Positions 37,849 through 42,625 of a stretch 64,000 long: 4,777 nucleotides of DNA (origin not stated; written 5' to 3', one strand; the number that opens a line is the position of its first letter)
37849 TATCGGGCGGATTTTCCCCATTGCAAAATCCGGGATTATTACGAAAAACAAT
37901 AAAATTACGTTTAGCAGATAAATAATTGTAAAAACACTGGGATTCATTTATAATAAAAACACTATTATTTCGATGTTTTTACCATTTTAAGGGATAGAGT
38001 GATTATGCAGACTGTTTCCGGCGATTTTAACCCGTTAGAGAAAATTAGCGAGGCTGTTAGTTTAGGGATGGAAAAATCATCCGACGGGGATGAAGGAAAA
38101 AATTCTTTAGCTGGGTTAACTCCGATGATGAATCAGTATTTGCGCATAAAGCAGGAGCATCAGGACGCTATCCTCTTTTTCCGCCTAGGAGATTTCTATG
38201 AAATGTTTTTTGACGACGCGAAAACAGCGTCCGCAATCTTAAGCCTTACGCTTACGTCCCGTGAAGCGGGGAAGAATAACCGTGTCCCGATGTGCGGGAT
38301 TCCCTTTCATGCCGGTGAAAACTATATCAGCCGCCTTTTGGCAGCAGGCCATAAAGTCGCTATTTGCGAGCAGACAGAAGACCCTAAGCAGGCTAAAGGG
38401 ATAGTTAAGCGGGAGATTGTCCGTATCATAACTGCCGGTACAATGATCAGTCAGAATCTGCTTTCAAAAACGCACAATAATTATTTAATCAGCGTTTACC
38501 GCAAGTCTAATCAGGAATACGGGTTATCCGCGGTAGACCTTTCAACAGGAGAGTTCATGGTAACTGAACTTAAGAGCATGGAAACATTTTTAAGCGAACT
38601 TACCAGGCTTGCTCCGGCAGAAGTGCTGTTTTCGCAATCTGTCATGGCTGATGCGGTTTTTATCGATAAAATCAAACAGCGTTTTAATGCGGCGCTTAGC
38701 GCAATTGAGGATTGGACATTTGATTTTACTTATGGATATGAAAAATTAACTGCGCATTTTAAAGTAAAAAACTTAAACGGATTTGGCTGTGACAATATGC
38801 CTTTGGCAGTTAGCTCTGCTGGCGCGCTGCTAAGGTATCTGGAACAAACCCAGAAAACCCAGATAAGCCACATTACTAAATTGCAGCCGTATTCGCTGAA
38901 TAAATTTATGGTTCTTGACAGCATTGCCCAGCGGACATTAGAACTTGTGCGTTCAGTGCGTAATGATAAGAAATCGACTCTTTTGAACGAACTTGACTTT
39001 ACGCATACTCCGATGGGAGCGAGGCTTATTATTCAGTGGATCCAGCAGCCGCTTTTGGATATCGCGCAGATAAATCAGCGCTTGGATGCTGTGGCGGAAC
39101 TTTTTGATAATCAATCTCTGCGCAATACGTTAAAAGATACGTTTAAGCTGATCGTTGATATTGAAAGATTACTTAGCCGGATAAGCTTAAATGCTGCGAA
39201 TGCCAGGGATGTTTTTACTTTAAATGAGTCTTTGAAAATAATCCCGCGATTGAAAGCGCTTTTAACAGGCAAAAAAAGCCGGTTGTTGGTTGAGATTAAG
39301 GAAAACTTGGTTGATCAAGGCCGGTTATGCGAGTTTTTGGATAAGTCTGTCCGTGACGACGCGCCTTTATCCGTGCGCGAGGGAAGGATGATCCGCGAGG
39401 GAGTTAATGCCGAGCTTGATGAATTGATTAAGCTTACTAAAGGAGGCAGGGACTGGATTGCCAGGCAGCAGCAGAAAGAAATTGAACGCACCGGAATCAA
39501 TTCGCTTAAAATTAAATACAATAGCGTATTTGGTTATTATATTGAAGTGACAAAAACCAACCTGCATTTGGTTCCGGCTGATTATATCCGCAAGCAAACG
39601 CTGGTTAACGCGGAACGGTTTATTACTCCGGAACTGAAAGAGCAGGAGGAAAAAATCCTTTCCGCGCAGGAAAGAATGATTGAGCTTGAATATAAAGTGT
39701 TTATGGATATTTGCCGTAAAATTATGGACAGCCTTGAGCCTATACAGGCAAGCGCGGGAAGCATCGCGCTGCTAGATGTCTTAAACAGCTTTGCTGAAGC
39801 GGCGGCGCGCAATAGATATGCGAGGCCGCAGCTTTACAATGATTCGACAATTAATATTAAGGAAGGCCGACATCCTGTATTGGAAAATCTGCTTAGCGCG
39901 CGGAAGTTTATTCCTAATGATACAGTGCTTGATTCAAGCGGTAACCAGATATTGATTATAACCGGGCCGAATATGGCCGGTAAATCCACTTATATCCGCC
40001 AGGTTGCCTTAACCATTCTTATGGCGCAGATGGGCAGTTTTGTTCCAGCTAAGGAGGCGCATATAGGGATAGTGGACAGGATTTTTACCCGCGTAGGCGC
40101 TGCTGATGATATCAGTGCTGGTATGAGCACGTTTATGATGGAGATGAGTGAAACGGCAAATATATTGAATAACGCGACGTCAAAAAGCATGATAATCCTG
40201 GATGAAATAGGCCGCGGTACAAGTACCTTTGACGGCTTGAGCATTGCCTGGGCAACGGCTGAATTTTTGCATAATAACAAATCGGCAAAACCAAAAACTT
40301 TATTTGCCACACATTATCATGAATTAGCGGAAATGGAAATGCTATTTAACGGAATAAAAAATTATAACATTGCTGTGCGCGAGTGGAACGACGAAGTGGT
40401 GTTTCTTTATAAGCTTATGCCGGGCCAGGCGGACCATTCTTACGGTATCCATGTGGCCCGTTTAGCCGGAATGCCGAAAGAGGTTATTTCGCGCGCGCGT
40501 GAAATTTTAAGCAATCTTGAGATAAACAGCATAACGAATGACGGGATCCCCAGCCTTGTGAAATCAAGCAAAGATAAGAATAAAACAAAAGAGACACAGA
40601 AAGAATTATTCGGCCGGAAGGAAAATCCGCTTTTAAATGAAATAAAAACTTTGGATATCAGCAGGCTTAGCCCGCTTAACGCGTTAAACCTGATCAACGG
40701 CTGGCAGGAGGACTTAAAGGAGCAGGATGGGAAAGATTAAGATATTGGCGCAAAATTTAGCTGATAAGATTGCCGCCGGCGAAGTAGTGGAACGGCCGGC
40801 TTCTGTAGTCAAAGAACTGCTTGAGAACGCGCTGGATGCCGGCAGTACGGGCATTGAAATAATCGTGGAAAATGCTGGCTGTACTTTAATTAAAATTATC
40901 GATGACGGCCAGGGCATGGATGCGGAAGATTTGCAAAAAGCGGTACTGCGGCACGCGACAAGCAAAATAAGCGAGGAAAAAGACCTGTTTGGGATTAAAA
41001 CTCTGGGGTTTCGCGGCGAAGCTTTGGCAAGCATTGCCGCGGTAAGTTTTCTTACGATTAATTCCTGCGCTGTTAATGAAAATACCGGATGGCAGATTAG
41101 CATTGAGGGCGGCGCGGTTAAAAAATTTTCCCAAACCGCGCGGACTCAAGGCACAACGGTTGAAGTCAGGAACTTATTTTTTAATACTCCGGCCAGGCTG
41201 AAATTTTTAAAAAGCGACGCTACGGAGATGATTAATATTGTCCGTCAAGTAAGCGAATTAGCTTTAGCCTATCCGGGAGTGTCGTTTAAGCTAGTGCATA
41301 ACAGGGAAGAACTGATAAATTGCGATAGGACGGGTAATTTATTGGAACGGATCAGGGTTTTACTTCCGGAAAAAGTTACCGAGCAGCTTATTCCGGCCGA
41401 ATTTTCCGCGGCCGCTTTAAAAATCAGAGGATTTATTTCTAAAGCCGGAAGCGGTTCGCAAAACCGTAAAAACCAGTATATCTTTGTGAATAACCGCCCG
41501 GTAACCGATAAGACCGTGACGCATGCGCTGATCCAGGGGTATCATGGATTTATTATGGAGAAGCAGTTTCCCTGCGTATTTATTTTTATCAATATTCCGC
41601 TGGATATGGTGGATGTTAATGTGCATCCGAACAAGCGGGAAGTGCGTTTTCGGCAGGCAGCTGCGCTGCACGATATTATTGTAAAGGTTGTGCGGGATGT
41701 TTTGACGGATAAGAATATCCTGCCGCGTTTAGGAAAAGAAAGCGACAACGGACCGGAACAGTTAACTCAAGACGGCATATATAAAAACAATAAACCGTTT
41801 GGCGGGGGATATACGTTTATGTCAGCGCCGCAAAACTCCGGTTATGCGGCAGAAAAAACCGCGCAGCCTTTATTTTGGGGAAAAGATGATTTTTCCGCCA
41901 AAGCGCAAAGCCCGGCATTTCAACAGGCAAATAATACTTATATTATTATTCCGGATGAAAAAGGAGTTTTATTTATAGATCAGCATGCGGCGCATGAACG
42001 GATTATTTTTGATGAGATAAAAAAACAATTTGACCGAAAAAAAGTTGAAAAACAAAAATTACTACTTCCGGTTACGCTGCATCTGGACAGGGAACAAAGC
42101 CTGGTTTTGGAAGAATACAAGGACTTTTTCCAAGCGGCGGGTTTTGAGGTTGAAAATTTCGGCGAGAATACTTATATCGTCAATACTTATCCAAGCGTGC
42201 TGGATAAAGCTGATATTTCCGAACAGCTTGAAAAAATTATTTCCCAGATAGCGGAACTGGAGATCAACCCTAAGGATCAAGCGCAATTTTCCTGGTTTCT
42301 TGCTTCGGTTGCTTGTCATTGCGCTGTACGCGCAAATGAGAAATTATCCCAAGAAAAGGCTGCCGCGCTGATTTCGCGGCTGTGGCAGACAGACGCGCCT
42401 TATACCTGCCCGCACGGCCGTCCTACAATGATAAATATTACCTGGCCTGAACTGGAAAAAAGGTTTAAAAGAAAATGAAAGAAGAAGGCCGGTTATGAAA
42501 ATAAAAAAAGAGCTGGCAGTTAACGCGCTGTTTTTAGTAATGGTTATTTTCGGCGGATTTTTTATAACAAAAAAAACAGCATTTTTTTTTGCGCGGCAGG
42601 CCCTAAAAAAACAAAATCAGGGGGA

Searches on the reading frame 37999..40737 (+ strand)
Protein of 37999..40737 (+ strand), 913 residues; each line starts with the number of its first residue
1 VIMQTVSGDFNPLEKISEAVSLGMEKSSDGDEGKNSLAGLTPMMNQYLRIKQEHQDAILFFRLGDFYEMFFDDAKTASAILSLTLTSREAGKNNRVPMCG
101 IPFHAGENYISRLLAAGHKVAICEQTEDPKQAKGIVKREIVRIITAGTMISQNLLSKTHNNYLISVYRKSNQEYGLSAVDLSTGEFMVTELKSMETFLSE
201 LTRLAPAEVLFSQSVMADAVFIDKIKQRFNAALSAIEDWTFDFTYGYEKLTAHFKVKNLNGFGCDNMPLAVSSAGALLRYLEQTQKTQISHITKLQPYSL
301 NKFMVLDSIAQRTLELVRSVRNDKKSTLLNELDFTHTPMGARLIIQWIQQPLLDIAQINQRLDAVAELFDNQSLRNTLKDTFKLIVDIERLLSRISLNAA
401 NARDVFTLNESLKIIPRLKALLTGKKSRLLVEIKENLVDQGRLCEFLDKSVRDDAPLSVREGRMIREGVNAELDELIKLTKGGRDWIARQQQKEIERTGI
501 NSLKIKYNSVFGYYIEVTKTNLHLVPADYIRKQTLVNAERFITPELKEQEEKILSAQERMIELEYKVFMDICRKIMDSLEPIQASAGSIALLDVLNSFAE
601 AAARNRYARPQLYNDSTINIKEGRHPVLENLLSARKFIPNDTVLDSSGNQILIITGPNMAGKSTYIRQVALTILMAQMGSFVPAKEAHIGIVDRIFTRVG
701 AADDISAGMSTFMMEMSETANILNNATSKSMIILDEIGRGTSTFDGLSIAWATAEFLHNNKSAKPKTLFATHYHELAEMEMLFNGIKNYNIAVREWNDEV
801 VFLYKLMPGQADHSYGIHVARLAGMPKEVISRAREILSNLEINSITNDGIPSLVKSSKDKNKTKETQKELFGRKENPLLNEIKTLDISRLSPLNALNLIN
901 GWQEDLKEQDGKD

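Call 10: search_protein_families(library=pfam, max_evalue=0.00001, proteins=[window:37999-40737:+])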
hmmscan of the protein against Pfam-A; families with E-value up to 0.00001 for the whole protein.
window:37999-40737:+ (913 aa): 5 families
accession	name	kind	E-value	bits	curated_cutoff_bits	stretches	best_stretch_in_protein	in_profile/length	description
PF00488.27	MutS_V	-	2.6e-85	285.6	30.2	1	652-841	1-188/188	MutS domain V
PF01624.25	MutS_I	-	7.7e-46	155.4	20.6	1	41-152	1-112/113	MutS domain I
PF05192.23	MutS_III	-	2.3e-44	152.5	34.1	1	311-599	3-194/194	MutS domain III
PF05188.22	MutS_II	-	1.3e-31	110.2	25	1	161-292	1-132/133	MutS domain II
PF05190.23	MutS_IV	-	1e-29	103.1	22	1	468-559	1-92/92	MutS family domain IV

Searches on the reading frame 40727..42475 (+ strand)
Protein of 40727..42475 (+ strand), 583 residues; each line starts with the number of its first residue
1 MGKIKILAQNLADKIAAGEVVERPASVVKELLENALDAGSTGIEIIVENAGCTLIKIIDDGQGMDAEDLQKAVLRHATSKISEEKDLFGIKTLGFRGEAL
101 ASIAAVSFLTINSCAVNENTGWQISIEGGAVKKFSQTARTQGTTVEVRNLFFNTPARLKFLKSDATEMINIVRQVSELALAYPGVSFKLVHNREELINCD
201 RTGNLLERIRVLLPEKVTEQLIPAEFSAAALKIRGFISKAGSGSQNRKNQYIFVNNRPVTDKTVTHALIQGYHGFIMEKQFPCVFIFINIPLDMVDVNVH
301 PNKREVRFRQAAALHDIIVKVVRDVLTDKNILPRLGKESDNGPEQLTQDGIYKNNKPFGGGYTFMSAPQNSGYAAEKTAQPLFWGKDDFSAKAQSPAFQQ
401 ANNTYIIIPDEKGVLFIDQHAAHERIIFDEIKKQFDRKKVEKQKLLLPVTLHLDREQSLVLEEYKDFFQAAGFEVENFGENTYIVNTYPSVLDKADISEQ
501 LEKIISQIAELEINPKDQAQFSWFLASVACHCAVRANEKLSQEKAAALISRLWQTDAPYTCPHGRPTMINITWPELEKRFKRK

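Call 10: search_protein_families(library=pfam, max_evalue=0.00001, proteins=[window:40727-42475:+])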
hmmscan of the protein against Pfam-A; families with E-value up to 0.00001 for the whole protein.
window:40727-42475:+ (583 aa): 4 families
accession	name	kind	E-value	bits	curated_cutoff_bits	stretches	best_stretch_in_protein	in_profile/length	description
PF08676.16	MutL_C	-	1.3e-37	129.1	25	1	399-540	2-142/142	MutL C terminal dimerisation domain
PF01119.25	DNA_mis_repair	-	4.4e-34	117.1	26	1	212-326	4-118/119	DNA mismatch repair protein, C-terminal domain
PF13589.12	HATPase_c_3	-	3.5e-12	47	25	1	25-127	4-106/137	Histidine kinase-, DNA gyrase B-, and HSP90-like ATPase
PF02518.31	HATPase_c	-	3.3e-07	31.2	26.4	1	22-79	4-64/111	Histidine kinase-, DNA gyrase B-, and HSP90-like ATPase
